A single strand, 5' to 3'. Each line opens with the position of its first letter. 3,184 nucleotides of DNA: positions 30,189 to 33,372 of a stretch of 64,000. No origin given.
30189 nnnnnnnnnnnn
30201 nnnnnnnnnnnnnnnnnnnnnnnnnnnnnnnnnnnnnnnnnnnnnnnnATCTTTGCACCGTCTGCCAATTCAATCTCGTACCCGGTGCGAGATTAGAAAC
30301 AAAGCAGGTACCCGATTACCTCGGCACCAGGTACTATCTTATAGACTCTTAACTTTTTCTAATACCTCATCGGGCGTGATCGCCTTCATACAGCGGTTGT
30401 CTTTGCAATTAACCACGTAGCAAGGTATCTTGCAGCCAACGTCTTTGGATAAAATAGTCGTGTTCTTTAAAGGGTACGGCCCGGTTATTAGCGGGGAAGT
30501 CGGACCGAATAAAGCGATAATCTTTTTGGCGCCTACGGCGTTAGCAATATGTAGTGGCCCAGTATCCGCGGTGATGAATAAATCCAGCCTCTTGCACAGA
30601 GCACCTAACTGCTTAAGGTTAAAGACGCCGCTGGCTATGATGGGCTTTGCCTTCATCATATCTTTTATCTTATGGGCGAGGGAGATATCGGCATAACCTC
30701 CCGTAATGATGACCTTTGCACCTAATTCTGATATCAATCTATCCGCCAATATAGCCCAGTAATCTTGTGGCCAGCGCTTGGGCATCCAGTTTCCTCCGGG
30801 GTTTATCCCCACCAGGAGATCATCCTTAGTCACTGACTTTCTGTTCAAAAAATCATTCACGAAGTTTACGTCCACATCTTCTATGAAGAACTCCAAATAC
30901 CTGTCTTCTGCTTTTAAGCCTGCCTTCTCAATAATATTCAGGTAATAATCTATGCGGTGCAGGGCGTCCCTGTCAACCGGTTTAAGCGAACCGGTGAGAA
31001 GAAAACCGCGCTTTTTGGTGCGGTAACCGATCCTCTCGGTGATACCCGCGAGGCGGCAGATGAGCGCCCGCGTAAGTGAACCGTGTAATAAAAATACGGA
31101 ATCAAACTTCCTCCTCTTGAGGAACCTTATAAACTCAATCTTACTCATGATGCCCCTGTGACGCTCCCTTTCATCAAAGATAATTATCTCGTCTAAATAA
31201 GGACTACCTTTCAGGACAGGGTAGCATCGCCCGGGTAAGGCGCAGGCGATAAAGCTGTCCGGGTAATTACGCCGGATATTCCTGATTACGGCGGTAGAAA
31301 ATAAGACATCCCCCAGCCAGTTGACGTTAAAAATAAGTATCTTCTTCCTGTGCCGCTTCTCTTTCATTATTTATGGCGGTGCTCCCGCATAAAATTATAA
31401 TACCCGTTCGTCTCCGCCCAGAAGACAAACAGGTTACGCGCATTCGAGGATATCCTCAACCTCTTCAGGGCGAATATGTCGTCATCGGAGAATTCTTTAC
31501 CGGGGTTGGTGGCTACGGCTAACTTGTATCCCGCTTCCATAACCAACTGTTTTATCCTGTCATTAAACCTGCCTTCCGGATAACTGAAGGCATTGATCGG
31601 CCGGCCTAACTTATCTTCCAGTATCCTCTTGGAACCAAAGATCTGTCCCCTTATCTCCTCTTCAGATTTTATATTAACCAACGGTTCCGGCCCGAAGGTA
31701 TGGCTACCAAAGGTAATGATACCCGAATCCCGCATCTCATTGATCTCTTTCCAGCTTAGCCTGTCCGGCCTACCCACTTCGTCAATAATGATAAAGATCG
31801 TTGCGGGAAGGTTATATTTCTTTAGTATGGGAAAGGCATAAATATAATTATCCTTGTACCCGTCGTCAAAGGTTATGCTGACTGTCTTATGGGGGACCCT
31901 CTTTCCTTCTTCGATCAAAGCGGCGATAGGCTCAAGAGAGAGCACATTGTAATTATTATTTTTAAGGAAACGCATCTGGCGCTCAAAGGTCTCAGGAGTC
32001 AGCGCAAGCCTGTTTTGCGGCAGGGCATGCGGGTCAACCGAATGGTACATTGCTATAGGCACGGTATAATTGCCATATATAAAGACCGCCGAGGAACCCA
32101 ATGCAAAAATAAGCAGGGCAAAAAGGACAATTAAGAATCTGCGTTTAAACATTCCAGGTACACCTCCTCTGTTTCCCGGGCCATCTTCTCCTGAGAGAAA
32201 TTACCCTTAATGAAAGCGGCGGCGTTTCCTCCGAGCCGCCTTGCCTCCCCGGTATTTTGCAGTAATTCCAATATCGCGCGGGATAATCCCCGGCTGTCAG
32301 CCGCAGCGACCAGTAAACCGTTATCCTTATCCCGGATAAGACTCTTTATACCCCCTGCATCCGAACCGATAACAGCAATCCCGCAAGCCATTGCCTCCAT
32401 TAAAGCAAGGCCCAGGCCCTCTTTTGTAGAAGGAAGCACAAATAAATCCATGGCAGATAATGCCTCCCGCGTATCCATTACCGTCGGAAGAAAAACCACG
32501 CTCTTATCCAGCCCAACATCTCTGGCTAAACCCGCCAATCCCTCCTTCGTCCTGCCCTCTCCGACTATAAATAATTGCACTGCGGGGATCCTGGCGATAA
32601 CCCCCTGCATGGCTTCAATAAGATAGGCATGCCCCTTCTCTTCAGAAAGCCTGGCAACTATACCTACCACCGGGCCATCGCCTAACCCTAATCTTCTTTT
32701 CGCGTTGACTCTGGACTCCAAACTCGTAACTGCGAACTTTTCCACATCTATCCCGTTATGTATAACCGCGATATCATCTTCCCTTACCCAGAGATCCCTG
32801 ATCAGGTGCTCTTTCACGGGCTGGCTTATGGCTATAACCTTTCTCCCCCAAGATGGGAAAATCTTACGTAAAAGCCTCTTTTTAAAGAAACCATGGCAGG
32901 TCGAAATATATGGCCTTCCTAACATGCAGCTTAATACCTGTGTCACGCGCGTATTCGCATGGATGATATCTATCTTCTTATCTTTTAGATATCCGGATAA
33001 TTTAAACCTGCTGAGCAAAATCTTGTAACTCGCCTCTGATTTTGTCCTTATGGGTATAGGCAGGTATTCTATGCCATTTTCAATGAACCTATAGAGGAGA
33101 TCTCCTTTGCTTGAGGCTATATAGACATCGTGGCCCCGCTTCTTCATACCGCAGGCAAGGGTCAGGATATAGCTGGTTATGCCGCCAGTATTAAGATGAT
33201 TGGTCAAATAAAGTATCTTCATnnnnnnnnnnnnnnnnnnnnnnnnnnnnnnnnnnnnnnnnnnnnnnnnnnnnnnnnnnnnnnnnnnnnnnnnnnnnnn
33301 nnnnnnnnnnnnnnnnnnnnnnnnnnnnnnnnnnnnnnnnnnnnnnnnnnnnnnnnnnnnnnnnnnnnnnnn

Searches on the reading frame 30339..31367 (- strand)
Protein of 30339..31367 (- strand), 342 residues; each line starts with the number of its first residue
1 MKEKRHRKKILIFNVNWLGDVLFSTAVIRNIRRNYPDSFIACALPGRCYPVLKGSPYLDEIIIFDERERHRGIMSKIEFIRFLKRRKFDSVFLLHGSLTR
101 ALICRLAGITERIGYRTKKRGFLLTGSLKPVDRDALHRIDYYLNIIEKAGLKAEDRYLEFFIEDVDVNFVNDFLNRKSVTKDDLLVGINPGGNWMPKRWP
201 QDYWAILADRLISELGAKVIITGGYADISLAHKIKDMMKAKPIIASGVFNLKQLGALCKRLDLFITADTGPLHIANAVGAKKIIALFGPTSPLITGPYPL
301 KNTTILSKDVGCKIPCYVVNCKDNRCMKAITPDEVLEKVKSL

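Call 23: search_protein_families(library=pfam, proteins=[window:30339-31367:-])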
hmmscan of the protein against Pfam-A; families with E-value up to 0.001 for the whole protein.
window:30339-31367:- (342 aa): 1 family
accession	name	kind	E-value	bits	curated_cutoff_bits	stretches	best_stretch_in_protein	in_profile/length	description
PF01075.23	Glyco_transf_9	-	6.7e-34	117.7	22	1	79-313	4-234/247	Glycosyltransferase family 9 (heptosyltransferase)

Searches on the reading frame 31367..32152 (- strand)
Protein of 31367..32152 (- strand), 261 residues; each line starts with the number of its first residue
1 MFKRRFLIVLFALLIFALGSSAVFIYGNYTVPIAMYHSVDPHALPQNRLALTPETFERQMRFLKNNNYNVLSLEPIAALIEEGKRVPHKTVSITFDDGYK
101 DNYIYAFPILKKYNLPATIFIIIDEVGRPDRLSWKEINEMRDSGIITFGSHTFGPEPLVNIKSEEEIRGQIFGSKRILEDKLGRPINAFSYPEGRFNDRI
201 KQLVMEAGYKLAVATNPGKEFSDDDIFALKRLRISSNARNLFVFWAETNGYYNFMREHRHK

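Call 59: search_protein_families(library=pfam, proteins=[window:31367-32152:-], max_evalue=0.00001)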
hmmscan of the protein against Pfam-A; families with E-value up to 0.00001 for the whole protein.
window:31367-32152:- (261 aa): 1 family
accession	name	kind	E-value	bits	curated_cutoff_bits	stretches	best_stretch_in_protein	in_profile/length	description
PF01522.26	Polysacc_deac_1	-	9.9e-27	93.8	23.1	1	85-211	3-123/124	Polysaccharide deacetylase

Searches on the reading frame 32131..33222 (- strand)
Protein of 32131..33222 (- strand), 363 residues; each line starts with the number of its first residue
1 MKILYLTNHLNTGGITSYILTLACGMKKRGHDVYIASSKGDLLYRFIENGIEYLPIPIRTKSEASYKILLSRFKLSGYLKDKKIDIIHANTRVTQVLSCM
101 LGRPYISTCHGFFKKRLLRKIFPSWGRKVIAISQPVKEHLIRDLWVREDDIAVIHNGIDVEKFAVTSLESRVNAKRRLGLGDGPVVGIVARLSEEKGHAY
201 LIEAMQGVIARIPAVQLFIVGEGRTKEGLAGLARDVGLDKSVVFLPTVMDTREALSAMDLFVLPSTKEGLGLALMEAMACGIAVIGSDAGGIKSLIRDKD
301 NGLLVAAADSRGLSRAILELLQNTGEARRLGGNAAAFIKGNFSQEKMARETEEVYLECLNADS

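Call 59: search_protein_families(library=pfam, proteins=[window:32131-33222:-], max_evalue=0.00001)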
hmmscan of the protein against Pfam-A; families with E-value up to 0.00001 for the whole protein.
window:32131-33222:- (363 aa): 7 families
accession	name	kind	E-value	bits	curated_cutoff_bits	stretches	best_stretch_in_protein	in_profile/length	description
PF00534.26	Glycos_transf_1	-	5.5e-38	130.6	26.4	1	178-335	9-170/172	Glycosyl transferases group 1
PF13692.12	Glyco_trans_1_4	-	4.5e-36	124.7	27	1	184-323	2-142/142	Glycosyl transferases group 1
PF13439.12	Glyco_transf_4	-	3.7e-27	95.9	28.5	1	13-162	2-170/170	Glycosyltransferase Family 4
PF13579.12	Glyco_trans_4_4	-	3.2e-10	41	29.7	1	13-157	1-158/158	Glycosyl transferase 4-like domain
PF20706.3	GT4-conflict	-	1.2e-07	31.5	26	1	182-301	196-324/385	Family 4 Glycosyltransferase in conflict systems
PF13477.12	Glyco_trans_4_2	-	1.7e-06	28.7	23.4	1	2-111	1-108/139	Glycosyl transferase 4-like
PF13524.12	Glyco_trans_1_2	-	7.4e-06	26.4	25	0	267-350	60-141/144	Glycosyl transferase-like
